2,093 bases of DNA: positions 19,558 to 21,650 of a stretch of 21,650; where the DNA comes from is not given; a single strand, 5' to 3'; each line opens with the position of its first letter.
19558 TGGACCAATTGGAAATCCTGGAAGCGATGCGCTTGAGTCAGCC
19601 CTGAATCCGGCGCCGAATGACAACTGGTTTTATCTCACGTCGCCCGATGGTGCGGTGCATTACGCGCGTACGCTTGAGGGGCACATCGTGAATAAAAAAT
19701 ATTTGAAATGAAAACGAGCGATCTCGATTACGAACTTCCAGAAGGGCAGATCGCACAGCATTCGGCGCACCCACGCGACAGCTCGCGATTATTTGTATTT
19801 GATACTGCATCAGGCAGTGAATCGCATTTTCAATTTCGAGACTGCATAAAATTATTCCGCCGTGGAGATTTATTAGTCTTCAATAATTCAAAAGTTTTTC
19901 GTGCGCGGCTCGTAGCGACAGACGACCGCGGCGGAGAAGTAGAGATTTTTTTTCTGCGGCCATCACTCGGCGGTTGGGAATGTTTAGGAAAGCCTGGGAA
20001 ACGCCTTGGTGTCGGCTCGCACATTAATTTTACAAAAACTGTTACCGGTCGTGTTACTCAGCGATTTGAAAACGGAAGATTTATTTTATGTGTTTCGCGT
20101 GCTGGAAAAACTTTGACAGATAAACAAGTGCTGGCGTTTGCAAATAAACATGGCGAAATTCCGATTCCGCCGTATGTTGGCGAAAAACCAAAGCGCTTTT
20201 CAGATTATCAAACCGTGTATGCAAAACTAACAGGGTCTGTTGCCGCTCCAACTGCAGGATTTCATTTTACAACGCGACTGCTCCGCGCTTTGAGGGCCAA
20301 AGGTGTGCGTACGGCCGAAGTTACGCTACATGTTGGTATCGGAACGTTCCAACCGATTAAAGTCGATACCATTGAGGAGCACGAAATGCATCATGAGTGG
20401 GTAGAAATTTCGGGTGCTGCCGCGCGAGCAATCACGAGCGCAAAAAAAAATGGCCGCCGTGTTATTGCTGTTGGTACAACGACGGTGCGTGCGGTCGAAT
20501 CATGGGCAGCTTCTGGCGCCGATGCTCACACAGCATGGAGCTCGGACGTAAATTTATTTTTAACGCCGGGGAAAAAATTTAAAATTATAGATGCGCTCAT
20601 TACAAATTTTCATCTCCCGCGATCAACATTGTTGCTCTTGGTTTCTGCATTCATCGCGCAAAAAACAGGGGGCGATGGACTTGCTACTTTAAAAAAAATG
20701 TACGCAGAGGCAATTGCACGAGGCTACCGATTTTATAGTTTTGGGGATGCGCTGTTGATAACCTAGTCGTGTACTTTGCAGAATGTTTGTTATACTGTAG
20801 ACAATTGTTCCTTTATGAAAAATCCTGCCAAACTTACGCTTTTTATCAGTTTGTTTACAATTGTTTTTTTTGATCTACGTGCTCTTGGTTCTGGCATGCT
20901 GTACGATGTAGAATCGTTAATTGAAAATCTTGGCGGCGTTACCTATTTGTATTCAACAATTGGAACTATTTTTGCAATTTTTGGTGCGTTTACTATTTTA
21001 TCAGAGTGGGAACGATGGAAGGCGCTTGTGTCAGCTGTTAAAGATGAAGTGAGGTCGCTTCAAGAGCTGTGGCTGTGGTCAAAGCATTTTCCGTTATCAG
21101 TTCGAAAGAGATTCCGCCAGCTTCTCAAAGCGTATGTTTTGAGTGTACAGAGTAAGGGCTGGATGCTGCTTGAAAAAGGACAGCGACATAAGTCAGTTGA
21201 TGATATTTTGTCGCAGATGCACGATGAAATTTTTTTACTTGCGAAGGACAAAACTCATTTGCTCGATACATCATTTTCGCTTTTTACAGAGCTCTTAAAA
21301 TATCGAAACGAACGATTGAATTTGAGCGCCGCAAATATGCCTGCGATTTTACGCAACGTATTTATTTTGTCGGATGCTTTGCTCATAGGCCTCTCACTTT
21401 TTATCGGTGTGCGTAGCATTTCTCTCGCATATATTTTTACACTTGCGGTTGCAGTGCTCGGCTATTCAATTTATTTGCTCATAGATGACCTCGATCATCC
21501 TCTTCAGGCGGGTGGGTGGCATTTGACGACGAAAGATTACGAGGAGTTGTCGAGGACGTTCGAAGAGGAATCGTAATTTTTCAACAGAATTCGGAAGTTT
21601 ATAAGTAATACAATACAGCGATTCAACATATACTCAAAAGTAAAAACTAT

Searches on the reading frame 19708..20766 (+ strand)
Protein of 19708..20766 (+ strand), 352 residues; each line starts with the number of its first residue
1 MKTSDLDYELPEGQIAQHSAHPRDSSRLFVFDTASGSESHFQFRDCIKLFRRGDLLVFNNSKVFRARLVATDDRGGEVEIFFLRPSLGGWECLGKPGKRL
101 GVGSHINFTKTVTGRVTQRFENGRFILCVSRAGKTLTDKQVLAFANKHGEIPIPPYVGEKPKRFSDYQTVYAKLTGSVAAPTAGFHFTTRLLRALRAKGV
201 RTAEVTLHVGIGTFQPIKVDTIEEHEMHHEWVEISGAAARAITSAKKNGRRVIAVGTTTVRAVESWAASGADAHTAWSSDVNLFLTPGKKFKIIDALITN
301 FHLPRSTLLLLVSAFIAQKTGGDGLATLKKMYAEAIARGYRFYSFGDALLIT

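Call 19: find_encoding_contigs(protein=window:19708-20766:+, flank=10000, max_places=6)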
Protein window:19708-20766:+ (352 aa): 5 contigs read that carry it; 4 places shown.
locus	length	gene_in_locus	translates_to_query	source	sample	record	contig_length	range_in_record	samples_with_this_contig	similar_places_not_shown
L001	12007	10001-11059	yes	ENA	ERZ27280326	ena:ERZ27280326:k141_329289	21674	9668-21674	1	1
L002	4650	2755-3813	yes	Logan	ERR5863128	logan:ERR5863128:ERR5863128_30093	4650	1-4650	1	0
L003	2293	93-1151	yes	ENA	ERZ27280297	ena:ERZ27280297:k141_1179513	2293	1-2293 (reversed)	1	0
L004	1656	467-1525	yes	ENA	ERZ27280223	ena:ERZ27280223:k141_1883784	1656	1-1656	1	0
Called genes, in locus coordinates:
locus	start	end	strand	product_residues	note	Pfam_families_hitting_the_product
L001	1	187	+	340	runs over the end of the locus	PF00044:Gp_dh_N, PF02800:Gp_dh_C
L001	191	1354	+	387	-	PF00162:PGK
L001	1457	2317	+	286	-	-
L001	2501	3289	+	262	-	PF04402:SIMPL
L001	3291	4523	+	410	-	PF03952:Enolase_N, PF00113:Enolase_C, PF13378:MR_MLE_C (weak)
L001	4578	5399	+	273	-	-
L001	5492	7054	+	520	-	PF01676:Metalloenzyme, PF06415:iPGM_N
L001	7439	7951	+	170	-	PF01569:PAP2, PF14378:PAP2_3 (weak)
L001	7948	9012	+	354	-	PF00483:NTP_transferase, PF12804:NTP_transf_3 (weak), PF22640:ManC_GMP_beta-helix (weak)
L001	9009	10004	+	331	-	PF02618:YceG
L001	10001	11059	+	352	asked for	PF02547:Queuosine_synth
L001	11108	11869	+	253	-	PF14023:Bestrophin-like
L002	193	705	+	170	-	PF01569:PAP2, PF14378:PAP2_3 (weak)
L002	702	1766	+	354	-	PF00483:NTP_transferase, PF12804:NTP_transf_3 (weak), PF22640:ManC_GMP_beta-helix (weak)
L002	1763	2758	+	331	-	PF02618:YceG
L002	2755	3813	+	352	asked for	PF02547:Queuosine_synth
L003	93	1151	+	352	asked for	PF02547:Queuosine_synth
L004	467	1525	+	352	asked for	PF02547:Queuosine_synth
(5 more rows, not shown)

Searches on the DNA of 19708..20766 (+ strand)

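Call 70: search_dna_similar(query=L003:1950-2293:+, collection=plasmids, mode=distant, max_evalue=0.01, max_rows=10)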
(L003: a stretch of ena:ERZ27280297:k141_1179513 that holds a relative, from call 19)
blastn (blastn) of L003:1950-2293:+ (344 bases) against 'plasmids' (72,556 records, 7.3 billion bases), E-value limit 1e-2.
No match.

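Call 71: search_dna_similar(query=L003:1950-2293:+, collection=phages, mode=distant, max_evalue=0.01, max_rows=10)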
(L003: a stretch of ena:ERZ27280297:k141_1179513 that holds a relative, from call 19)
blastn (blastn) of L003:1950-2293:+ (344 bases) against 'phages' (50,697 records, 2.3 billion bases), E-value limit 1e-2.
No match.

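Call 82: search_rna_families(source=L003, start=1900, end=2293, threshold=evalue, max_evalue=0.1)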
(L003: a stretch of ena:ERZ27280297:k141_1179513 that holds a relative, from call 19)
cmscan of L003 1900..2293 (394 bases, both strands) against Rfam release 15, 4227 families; matches with E-value up to 0.1: 2.
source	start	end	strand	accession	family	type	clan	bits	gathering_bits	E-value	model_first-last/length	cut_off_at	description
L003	1962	2148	-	RF04128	MIR8562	Gene; miRNA;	-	24.5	211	0.017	1-242/242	no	MIR8562 microRNA precursor family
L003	2069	2167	+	RF02120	FTX_2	Gene; lncRNA;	-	23.3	48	0.026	1-97/97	no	FTX transcript, XIST regulator conserved region 2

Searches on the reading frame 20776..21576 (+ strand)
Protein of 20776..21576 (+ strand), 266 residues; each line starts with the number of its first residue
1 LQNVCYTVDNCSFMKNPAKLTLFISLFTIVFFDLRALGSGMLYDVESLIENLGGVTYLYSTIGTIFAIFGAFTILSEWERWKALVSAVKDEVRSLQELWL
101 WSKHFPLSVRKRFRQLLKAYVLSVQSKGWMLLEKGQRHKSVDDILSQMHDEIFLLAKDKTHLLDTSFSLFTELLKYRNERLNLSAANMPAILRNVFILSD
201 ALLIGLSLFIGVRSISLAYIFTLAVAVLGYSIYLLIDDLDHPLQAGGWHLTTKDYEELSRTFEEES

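Call 17: find_encoding_contigs(protein=window:20776-21576:+, flank=10000, max_places=6)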
Protein window:20776-21576:+ (266 aa): no gene with exactly this product is on record in the collection.

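Call 35: search_protein_families(library=pfam, proteins=[window:20815-21576:+], max_evalue=1)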
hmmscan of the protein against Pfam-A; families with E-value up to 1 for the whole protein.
window:20815-21576:+ (253 aa): 1 family
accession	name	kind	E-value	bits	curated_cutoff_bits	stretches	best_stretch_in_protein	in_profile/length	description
PF14023.12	Bestrophin-like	-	2.4e-26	93.2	32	1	42-230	30-221/232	Bestrophin-like domain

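Call 36: find_homologous_proteins(query=window:20815-21576:+)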
Query window:20815-21576:+ (253 aa): 20 proteins with E <= 0.001 among 1863 candidates.
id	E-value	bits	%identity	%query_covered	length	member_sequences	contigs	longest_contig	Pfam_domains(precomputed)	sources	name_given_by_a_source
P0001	3.2e-68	248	49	97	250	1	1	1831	PF14023.13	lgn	-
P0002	2.6e-67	245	49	97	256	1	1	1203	PF14023.13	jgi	jgi:hypothetical protein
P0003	3.1e-66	241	54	79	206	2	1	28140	PF14023.13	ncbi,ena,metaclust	metaclust:\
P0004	1.5e-64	236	47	97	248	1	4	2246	PF14023.13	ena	-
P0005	1.1e-63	233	45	97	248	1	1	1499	PF14023.13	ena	-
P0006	1.3e-59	220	45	97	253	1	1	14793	PF14023.13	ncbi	-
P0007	3.9e-58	215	43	97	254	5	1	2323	PF14023.13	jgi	-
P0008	4.7e-58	215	43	94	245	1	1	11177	PF14023.13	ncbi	-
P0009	5.8e-58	214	45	95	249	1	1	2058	PF14023.13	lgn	-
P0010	3.1e-57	212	44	95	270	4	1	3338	PF14023.13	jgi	jgi:hypothetical protein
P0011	4.0e-57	212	43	98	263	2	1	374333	PF14023.13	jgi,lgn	jgi:hypothetical protein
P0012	4.9e-56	208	43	99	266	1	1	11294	PF14023.13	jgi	-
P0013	2.7e-55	206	43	97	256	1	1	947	PF14023.13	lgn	-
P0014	4.8e-55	205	43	97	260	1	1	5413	PF14023.13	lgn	-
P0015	5.2e-55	205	43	88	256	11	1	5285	PF14023.13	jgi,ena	-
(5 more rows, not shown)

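Call 37: find_encoding_contigs(protein=window:20815-21576:+, flank=10000, max_places=10)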
Protein window:20815-21576:+ (253 aa): 5 contigs read that carry it; 4 places shown.
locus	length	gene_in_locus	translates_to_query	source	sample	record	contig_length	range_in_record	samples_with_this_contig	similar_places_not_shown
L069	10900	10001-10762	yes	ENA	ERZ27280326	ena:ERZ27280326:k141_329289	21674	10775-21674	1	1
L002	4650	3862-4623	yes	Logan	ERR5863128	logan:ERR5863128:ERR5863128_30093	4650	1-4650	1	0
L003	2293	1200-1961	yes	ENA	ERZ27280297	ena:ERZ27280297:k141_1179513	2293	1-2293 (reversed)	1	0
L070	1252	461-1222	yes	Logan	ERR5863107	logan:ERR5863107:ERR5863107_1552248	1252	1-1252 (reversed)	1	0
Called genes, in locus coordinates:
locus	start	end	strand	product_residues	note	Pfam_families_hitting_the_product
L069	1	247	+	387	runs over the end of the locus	PF00162:PGK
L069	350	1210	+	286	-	-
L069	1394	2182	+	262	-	PF04402:SIMPL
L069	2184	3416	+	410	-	PF03952:Enolase_N, PF00113:Enolase_C, PF13378:MR_MLE_C (weak)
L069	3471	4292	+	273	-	-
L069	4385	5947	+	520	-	PF01676:Metalloenzyme, PF06415:iPGM_N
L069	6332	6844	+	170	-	PF01569:PAP2, PF14378:PAP2_3 (weak)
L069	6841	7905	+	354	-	PF00483:NTP_transferase, PF12804:NTP_transf_3 (weak), PF22640:ManC_GMP_beta-helix (weak)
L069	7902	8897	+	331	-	PF02618:YceG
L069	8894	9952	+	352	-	PF02547:Queuosine_synth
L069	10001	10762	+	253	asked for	PF14023:Bestrophin-like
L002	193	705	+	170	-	PF01569:PAP2, PF14378:PAP2_3 (weak)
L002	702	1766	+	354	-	PF00483:NTP_transferase, PF12804:NTP_transf_3 (weak), PF22640:ManC_GMP_beta-helix (weak)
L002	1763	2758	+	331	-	PF02618:YceG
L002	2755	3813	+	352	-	PF02547:Queuosine_synth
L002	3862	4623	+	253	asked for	PF14023:Bestrophin-like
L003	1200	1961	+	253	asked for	PF14023:Bestrophin-like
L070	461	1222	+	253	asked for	PF14023:Bestrophin-like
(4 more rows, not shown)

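Call 47: find_encoding_contigs(protein=P0003, flank=10000, max_places=3)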
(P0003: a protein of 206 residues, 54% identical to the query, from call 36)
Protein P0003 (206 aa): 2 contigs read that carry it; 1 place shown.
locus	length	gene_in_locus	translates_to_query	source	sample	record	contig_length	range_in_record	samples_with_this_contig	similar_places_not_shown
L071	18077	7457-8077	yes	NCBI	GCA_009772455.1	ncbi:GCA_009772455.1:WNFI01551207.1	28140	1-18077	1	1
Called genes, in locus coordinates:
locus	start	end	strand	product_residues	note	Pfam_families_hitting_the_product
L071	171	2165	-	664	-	PF03030:H_PPase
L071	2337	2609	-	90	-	PF02575:YbaB_DNA_bd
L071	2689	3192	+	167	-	-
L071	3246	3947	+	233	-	PF00535:Glycos_transf_2, PF10111:Glyco_tranf_2_2 (weak), PF13641:Glyco_tranf_2_3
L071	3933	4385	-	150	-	-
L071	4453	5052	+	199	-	-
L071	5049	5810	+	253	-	PF08843:AbiEii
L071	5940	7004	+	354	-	-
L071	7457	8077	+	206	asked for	PF14023:Bestrophin-like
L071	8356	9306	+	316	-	PF00989:PAS, PF13426:PAS_9, PF00990:GGDEF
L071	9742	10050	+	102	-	PF01909:NTP_transf_2, PF18765:Polbeta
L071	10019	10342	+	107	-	PF01934:HepT-like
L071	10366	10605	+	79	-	-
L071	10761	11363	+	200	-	PF01872:RibD_C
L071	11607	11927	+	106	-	-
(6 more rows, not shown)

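Call 48: find_encoding_contigs(protein=P0011, flank=10000, max_places=3)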
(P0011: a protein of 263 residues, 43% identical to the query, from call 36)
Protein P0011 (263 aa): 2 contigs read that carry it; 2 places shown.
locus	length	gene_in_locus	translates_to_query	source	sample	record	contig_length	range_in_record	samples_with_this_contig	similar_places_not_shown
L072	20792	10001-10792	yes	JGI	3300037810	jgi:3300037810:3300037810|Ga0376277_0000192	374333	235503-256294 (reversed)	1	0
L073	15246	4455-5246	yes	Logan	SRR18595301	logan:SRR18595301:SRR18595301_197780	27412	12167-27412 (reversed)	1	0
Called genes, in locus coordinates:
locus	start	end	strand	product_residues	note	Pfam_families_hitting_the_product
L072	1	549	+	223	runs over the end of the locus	PF01726:LexA_DNA_bind, PF00717:Peptidase_S24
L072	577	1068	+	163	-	-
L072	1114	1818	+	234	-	-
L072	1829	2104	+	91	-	-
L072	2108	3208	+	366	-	PF11141:DUF2914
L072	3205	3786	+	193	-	PF02545:Maf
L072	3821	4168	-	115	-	-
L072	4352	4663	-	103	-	-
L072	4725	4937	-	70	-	-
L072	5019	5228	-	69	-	-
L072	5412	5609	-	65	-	PF00313:CSD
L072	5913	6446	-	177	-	-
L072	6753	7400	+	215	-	PF14360:PAP2_C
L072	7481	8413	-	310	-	PF00413:Peptidase_M10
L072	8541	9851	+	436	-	PF00270:DEAD, PF04851:ResIII, PF00271:Helicase_C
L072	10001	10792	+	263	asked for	PF14023:Bestrophin-like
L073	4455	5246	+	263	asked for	PF14023:Bestrophin-like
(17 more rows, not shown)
